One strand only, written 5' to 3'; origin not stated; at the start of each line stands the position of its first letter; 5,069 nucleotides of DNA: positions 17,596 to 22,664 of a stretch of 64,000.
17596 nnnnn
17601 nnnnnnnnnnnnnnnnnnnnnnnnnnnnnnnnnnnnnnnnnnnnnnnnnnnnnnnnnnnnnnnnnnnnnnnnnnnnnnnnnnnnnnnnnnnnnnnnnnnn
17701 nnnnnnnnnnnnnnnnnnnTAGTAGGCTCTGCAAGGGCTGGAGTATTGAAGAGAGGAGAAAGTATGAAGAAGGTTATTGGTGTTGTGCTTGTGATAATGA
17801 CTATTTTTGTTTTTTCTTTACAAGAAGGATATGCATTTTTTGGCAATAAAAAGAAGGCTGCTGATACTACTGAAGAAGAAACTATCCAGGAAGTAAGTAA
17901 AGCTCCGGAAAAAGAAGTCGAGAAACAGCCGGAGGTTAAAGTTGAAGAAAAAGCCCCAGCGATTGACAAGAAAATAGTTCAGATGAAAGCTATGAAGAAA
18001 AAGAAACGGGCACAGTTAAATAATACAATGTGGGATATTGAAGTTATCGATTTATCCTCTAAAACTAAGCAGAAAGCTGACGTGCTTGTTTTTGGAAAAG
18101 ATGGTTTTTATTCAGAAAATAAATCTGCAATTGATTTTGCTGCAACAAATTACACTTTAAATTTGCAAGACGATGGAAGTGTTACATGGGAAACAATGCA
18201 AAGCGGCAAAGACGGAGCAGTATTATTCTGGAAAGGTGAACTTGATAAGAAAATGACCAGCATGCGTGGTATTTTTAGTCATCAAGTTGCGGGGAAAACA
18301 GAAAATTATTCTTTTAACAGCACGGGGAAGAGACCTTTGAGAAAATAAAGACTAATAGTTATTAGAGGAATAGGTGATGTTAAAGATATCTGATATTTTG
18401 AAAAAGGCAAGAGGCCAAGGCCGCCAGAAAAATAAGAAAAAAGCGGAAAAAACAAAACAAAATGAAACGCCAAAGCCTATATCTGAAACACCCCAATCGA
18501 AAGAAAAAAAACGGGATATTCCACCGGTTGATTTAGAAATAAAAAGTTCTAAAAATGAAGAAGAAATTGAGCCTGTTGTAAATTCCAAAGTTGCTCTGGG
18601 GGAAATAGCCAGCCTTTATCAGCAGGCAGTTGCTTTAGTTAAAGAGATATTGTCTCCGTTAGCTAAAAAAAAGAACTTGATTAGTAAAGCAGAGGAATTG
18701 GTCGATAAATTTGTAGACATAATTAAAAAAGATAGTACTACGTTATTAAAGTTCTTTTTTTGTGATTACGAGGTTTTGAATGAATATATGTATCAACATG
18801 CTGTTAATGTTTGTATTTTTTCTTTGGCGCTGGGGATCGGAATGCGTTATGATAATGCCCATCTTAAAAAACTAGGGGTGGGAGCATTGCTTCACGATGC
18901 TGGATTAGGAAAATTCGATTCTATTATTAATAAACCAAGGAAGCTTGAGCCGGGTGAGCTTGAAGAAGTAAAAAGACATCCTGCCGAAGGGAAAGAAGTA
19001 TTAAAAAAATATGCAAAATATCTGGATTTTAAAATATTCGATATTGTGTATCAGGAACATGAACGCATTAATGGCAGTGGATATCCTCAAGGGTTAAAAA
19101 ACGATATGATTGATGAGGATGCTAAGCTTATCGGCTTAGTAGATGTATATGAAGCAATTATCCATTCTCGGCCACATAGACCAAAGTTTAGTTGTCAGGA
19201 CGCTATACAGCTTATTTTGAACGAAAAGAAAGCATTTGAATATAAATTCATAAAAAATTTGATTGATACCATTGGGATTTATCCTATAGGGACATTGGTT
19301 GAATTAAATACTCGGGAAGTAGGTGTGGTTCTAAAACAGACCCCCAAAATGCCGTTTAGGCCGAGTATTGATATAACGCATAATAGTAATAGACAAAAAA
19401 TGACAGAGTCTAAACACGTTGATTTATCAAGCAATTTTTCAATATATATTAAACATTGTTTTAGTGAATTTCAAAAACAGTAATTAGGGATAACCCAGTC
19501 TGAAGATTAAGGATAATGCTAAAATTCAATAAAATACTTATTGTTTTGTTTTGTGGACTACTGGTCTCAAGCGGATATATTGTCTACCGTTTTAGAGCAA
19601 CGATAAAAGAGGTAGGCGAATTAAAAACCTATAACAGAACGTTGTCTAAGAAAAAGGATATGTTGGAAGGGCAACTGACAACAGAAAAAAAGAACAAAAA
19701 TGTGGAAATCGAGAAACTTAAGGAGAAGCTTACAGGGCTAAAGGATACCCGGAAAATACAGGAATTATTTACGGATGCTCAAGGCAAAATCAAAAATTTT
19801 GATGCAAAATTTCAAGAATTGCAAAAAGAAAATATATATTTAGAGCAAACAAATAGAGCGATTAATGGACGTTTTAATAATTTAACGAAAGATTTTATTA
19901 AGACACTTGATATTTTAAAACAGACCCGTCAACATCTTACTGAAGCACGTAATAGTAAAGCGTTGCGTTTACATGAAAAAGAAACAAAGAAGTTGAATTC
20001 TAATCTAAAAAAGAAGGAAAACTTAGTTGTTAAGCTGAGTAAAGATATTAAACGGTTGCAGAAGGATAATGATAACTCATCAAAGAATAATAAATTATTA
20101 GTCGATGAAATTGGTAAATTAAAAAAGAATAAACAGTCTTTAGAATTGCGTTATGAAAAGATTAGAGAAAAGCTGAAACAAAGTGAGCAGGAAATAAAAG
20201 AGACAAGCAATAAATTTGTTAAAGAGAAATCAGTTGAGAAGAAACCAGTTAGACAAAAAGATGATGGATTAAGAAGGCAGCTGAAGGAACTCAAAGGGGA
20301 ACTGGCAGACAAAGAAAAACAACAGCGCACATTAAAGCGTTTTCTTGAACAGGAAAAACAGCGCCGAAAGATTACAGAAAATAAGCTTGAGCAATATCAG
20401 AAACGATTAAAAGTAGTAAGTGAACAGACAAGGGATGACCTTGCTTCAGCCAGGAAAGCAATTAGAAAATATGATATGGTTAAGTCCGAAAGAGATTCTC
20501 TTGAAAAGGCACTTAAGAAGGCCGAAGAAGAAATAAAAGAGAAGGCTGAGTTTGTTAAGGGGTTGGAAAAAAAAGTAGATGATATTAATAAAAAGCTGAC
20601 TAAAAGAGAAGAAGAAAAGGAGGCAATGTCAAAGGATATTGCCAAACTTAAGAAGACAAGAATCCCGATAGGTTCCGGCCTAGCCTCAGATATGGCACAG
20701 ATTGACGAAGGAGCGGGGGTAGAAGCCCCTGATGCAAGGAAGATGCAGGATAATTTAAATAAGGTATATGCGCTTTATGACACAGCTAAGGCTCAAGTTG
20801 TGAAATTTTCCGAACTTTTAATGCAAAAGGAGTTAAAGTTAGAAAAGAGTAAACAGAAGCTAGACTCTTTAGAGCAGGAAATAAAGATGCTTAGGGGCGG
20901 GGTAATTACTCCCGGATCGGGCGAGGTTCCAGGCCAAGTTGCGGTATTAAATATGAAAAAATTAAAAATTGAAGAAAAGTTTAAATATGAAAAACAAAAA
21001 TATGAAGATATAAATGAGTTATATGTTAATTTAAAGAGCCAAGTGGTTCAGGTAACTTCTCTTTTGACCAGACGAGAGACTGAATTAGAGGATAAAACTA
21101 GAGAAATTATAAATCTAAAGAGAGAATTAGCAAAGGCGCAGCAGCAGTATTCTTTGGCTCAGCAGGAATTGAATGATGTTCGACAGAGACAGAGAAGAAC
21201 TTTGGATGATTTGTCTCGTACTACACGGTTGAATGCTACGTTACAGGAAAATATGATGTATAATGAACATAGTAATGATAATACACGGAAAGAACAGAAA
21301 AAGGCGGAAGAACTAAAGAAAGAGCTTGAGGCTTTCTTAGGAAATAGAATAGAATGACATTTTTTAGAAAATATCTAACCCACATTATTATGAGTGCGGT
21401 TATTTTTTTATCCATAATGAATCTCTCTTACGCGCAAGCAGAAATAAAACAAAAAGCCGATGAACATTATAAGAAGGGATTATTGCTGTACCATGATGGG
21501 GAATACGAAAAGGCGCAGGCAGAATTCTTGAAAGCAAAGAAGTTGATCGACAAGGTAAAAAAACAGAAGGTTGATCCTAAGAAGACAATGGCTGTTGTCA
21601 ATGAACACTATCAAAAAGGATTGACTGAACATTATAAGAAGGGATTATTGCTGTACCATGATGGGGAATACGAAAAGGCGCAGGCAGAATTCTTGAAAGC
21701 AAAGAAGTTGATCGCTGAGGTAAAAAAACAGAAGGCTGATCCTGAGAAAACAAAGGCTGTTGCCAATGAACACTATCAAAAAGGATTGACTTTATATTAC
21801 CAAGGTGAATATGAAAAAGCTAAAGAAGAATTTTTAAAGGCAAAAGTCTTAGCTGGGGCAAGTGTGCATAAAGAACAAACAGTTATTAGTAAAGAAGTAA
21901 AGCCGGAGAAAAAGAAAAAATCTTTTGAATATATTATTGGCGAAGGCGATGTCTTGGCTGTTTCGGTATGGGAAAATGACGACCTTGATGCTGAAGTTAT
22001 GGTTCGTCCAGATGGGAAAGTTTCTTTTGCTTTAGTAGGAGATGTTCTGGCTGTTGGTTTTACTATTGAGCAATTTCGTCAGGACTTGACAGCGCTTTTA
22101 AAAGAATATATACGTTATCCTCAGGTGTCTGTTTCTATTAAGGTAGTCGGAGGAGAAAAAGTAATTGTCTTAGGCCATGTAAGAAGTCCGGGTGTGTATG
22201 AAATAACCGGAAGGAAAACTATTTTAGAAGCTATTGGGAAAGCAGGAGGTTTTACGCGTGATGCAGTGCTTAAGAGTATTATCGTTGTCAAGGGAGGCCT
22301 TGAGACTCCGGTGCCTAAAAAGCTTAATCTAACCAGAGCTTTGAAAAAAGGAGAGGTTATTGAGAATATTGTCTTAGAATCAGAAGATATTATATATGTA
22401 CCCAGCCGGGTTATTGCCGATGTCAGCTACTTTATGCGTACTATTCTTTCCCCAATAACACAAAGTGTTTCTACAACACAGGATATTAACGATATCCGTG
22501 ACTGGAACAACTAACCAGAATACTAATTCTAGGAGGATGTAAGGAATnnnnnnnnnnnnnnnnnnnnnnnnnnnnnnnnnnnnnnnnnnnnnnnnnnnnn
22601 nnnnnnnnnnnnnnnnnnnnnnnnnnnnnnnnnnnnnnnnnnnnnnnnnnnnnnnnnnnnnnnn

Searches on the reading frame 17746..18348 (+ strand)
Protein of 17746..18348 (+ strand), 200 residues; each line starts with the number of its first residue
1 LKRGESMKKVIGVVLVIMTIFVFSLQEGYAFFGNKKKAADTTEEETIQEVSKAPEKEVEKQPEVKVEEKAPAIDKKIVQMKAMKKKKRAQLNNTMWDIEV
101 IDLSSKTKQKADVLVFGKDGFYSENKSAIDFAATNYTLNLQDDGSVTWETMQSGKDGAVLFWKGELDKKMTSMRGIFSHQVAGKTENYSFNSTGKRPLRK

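Call 5: search_protein_families(library=pfam, proteins=[window:17746-18348:+], max_evalue=0.01)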
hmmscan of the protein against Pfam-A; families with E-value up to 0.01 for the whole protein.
window:17746-18348:+ (200 aa): 0 families

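Call 7: search_protein_families(library=ncbifam, proteins=[window:17746-18348:+], max_evalue=0.01)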
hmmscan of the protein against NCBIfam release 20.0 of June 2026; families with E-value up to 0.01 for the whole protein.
window:17746-18348:+ (200 aa): 1 family
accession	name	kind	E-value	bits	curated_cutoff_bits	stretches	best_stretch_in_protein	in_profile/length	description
NF038218.1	IcmG_DotF_IVB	equivalog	0.0047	16.6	200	1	9-98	51-147/266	type IVB secretion system protein IcmG/DotF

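Call 52: find_homologous_proteins(query=window:17746-18348:+)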
Query window:17746-18348:+ (200 aa): 2 proteins with E <= 0.001 among 125 candidates.
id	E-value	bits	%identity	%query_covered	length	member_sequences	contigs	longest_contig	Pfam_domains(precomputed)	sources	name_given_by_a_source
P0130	1.1e-119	415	100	97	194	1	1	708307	-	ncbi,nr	ncbi:MAG: hypothetical protein GY853_03245 [PVC group bacterium]|nr:hypothetical protein [PVC group 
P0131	3.3e-34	136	38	97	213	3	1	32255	-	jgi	-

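Call 61: search_protein_representatives(protein=window:17746-18348:+)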
Query: 200 residues. Proteins with E-value up to 0.001 (for the whole library): 726; up to 1e-10: 276; up to 1e-30: 13. The best 150 are listed.
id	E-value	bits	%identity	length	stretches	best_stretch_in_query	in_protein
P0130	3.6e-120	414.6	100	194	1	7-200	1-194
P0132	2.1e-44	167.8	50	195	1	7-200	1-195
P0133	4.8e-37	143.8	40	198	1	7-197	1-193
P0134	5.3e-37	143.7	43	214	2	40-197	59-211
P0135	1.3e-34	135.9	43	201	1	11-192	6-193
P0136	2.3e-34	135.1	40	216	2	42-198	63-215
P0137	3.0e-34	134.7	43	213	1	8-199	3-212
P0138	3.3e-33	131.3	41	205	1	3-200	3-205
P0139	4.9e-33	130.7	44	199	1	7-192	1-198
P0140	9.3e-33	129.8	38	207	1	7-200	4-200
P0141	2.5e-32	128.4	39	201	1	11-198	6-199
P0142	3.2e-32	128.1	37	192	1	7-199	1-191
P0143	5.2e-32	127.4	40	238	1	7-196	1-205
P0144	1.6e-30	122.6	40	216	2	55-199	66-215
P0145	1.6e-30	122.5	42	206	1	7-196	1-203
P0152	2.8e-27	112.0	39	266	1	52-198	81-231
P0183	2.3e-19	86.2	44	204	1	83-199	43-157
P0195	1.2e-17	80.6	42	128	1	85-195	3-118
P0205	1.8e-16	76.8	42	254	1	48-196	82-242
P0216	6.8e-16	74.9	44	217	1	86-199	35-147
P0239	1.7e-14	70.4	40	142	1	83-182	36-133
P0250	4.3e-14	69.0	30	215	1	12-194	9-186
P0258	8.7e-14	68.0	39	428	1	58-195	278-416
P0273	2.4e-13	66.6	31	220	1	22-193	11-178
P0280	3.7e-13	66.0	34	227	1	61-193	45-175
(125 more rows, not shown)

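Call 75: search_solved_structures(query=A3, max_evalue=10)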
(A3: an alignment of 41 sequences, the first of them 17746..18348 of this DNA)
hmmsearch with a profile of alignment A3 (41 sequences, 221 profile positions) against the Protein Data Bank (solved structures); distinct sequences matched with E-value up to 10: 2.
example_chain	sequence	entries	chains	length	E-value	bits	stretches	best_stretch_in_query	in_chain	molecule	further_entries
7cu3_B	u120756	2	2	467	0.25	14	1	17-97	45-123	Transmembrane protein FAM155A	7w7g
9if7_LD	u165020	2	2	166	3.8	10.1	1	44-86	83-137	PRKR-interacting protein 1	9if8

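Call 76: search_protein_families(library=pfam, alignment_id=A3, max_evalue=0.01)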
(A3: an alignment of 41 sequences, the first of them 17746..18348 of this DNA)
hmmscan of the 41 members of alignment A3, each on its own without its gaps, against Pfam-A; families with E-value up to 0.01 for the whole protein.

A. member 1, window:17746-18348:+ (200 aa): 0 families

B. families by the number of members that match (of 41 scanned): 5 families
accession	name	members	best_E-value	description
PF01797.21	Y1_Tnp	1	1.4e-05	Transposase IS200 like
PF01733.24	Nucleoside_tran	1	0.00046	Nucleoside transporter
PF14851.11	FAM176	1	0.00097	FAM176 family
PF22251.1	PFF1_TM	1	0.001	Vacuolar membrane protease, transmembrane domain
PF12685.13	SpoIIIAH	1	0.0014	SpoIIIAH-like protein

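Call 83: list_cluster_members(proteins=[P0258, P0280, P0273, P0250, P0239, P0205, P0183, P0152, P0216, P0195])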
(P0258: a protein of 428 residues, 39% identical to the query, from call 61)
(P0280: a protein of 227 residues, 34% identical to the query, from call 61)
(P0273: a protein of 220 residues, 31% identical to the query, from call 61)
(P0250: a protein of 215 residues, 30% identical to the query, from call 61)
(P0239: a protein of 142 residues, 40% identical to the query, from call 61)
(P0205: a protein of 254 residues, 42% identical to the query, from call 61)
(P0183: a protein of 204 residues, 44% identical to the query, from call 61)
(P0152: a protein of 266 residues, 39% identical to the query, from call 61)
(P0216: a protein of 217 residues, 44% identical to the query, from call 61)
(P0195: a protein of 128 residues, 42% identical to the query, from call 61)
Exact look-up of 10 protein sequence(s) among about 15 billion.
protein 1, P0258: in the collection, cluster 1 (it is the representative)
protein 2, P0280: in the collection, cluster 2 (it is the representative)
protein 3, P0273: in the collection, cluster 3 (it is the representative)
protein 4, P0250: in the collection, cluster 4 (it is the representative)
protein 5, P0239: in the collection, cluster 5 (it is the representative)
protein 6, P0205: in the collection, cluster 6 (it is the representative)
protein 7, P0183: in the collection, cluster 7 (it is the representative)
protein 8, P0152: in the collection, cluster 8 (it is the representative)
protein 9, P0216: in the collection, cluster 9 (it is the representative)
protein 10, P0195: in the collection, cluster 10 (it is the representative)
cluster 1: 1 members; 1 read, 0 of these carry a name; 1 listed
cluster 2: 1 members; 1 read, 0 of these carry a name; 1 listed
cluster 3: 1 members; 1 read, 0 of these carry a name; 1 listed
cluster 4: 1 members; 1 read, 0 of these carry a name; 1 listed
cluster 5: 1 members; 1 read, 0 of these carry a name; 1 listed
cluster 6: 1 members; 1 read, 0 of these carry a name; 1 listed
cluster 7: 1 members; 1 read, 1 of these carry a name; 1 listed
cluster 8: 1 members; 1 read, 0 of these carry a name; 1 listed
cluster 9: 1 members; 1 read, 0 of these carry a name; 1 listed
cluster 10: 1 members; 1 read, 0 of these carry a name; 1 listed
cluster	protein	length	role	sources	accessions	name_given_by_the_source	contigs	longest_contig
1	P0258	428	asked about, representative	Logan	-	-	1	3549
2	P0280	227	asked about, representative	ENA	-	-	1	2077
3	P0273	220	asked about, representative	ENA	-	-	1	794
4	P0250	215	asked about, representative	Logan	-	-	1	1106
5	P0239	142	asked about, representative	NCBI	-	-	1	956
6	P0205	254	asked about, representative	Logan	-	-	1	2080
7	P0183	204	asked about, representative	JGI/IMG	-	hypothetical protein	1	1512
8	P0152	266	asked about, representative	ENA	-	-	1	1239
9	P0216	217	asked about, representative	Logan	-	-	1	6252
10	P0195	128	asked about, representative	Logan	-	-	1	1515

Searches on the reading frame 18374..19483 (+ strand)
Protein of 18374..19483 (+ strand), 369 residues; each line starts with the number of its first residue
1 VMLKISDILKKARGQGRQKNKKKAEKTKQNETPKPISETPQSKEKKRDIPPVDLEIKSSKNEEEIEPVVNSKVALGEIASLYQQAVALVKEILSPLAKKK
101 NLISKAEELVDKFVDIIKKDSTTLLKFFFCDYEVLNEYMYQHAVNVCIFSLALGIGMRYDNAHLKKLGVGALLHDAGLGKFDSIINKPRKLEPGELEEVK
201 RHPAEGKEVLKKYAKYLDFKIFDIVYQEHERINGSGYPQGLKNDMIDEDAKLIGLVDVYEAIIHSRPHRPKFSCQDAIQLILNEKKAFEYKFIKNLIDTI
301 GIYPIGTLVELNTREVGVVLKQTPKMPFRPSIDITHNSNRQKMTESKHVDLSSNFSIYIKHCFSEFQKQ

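Call 5: search_protein_families(library=pfam, proteins=[window:18374-19483:+], max_evalue=0.01)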
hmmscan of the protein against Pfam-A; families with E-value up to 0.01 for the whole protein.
window:18374-19483:+ (369 aa): 2 families
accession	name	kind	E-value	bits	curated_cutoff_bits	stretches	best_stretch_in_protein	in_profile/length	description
PF13487.12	HD_5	-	1.9e-19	70.5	27.2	1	138-286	13-163/170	HD domain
PF01966.28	HD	-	8e-12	45.9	22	1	140-261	2-115/116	HD domain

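Call 7: search_protein_families(library=ncbifam, proteins=[window:18374-19483:+], max_evalue=0.01)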
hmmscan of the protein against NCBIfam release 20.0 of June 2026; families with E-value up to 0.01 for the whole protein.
window:18374-19483:+ (369 aa): 1 family
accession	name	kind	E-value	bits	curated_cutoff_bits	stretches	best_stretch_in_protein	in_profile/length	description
NF053512.1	nitric_RR_NosR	exception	4.4e-18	65.5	400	1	101-297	154-351/422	response regulator c-di-GMP phosphodiesterase, NosR family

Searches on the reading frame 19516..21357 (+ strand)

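Call 5: search_protein_families(library=pfam, proteins=[window:19516-21357:+], max_evalue=0.01)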
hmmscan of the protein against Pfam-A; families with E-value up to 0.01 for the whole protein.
window:19516-21357:+ (613 aa): 0 families

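Call 7: search_protein_families(library=ncbifam, proteins=[window:19516-21357:+], max_evalue=0.01)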
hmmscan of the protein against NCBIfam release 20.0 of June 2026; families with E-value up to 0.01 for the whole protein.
window:19516-21357:+ (613 aa): 2 families
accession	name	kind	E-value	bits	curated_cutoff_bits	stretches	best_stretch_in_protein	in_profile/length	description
TIGR02168.1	SMC_prok_B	equivalog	1.1e-11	43.3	567.35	2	134-387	695-945/1181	chromosome segregation protein SMC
TIGR02169.1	SMC_prok_A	equivalog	2e-07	29.1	729.4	1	406-606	232-432/1165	chromosome segregation protein SMC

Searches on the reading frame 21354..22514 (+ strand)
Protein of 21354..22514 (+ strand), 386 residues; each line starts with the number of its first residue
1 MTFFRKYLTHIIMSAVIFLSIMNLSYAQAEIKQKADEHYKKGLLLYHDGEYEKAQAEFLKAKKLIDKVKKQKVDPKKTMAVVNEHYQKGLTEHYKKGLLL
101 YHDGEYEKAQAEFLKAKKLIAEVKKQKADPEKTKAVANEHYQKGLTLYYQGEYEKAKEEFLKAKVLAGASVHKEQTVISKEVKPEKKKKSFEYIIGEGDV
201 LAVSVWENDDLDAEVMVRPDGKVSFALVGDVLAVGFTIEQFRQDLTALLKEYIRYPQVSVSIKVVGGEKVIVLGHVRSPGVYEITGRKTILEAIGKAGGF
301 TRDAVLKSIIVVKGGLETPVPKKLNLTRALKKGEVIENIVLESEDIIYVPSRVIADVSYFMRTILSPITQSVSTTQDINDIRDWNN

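Call 6: search_protein_families(library=pfam, proteins=[window:21354-22514:+], max_evalue=0.01)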
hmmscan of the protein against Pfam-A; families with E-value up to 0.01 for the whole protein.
window:21354-22514:+ (386 aa): 10 families
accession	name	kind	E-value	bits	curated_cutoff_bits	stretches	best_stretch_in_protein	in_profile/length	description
PF02563.21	Poly_export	-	3.9e-21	75.4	28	1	191-262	5-76/77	Polysaccharide biosynthesis/export protein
PF22461.2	SLBB_2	-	2.9e-13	50.1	27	1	269-349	2-79/79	SLBB domain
PF10531.15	SLBB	-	1e-11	44.9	27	1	270-319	2-53/55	SLBB domain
PF07719.23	TPR_2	-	8.3e-11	41.6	27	2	137-164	1-28/34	Tetratricopeptide repeat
PF07219.19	HemY_N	-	2.7e-07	31.1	31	0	25-67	49-91/107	HemY protein N-terminus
PF00515.34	TPR_1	-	4.2e-05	23.6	27.8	1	137-163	1-27/34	Tetratricopeptide repeat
PF13424.12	TPR_12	-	4.8e-05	23.9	30.1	0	95-123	8-36/77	Tetratricopeptide repeat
PF13181.12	TPR_8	-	7e-05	23.1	25.7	0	141-163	5-27/34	Tetratricopeptide repeat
PF23300.3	HEAT_Nup120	-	0.0012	19.2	29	0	38-115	29-109/170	Nucleoporin Nup120, HEAT repeats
PF13432.12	TPR_16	-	0.0029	18.4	32.7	0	38-62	34-58/65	Tetratricopeptide repeat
